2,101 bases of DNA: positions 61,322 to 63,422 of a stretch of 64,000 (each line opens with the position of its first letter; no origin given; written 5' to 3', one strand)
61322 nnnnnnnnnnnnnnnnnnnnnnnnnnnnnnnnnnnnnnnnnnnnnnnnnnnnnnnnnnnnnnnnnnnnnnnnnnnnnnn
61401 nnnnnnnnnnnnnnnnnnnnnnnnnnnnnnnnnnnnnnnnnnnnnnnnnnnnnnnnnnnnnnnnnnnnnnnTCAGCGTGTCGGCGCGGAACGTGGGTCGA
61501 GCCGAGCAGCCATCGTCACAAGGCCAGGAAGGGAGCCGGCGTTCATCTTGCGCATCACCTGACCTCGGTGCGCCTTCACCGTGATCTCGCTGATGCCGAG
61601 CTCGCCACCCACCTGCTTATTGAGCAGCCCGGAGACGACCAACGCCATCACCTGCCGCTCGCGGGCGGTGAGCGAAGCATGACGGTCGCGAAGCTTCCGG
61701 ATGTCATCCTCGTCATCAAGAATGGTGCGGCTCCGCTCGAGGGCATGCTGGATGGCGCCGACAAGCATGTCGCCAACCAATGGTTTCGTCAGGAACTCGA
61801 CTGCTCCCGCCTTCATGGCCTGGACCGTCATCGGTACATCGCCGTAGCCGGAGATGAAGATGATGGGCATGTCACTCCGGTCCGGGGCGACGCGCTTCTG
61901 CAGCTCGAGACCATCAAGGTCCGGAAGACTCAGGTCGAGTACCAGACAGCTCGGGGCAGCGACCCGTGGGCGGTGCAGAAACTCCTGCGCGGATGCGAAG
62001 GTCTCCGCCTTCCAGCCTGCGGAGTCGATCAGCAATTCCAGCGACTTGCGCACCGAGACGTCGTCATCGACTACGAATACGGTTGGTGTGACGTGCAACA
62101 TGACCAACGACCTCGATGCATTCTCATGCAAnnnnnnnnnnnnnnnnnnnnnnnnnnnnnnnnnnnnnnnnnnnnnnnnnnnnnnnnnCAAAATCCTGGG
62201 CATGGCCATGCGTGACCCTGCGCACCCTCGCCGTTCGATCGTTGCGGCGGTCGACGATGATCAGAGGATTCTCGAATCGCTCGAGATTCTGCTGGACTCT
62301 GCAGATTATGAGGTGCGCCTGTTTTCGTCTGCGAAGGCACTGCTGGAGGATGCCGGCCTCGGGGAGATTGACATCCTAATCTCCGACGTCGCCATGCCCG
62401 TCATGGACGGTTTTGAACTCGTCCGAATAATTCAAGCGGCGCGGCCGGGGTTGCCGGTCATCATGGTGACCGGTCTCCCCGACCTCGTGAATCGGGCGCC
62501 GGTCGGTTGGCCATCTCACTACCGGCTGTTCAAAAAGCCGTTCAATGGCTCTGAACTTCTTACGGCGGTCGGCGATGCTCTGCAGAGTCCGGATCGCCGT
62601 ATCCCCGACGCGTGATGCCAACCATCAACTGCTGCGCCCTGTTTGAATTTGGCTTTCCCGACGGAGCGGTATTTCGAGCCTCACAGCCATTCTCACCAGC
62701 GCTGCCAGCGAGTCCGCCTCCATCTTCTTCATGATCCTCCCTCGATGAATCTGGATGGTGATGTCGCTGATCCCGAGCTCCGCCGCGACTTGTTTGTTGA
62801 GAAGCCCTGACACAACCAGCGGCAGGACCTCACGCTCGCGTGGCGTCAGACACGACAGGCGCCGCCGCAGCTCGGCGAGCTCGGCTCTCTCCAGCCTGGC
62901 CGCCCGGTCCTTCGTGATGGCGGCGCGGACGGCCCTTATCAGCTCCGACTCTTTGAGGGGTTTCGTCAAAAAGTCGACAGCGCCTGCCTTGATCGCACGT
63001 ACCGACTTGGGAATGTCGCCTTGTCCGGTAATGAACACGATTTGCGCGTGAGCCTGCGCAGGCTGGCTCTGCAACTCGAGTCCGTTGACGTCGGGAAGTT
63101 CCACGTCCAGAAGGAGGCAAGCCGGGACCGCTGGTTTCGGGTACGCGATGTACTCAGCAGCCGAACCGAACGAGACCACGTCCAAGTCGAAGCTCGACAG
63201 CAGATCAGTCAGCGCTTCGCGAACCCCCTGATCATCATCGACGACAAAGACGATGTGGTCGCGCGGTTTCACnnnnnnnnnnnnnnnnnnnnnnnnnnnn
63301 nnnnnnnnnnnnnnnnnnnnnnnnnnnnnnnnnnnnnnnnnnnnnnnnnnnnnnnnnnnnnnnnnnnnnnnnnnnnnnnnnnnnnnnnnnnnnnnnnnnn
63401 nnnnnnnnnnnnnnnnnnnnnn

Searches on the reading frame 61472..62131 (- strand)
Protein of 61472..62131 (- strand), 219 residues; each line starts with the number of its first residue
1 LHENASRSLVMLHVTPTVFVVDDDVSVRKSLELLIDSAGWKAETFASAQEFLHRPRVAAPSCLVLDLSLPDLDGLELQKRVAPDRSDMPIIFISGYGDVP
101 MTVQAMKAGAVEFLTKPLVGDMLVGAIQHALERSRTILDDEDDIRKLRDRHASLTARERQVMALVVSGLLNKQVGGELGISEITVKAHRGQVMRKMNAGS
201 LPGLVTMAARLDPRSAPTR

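Call 49: search_protein_families(library=pfam, proteins=[window:61472-62131:-], max_evalue=0.001)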
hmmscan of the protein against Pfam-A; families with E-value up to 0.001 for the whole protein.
window:61472-62131:- (219 aa): 3 families
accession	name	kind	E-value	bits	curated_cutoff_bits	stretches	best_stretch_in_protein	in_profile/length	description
PF00072.30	Response_reg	-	1e-24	87.3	30.2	1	18-127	1-110/111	Response regulator receiver domain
PF00196.25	GerE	-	2.2e-20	72.5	23.5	1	153-208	2-57/57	Bacterial regulatory proteins, luxR family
PF08281.18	Sigma70_r4_2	-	1.5e-05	25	25.7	1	145-196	2-54/54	Sigma-70, region 4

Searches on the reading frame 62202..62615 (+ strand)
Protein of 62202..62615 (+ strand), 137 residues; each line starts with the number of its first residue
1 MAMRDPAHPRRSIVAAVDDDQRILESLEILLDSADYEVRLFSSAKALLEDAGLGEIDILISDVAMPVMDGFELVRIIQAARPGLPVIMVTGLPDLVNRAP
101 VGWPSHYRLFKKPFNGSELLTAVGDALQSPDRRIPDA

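Call 49: search_protein_families(library=pfam, proteins=[window:62202-62615:+], max_evalue=0.001)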
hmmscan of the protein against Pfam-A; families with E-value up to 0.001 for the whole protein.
window:62202-62615:+ (137 aa): 1 family
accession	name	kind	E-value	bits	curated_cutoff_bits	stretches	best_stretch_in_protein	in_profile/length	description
PF00072.30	Response_reg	-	4.3e-19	69.2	30.2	1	14-123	1-110/111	Response regulator receiver domain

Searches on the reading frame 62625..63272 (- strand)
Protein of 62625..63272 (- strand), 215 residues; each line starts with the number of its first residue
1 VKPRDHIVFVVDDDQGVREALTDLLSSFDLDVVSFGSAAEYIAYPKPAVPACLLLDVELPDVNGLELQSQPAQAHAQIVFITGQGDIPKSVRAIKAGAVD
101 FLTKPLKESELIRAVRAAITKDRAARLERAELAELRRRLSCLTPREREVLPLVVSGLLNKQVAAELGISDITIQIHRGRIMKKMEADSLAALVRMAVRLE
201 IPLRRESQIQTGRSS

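Call 49: search_protein_families(library=pfam, proteins=[window:62625-63272:-], max_evalue=0.001)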
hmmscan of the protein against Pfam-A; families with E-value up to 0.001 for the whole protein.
window:62625-63272:- (215 aa): 3 families
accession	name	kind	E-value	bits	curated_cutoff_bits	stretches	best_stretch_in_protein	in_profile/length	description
PF00072.30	Response_reg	-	8.3e-23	81.1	30.2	1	8-116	1-111/111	Response regulator receiver domain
PF00196.25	GerE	-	1.2e-19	70.1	23.5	1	141-196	2-57/57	Bacterial regulatory proteins, luxR family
PF08281.18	Sigma70_r4_2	-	2.8e-07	30.5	25.7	1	133-184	2-54/54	Sigma-70, region 4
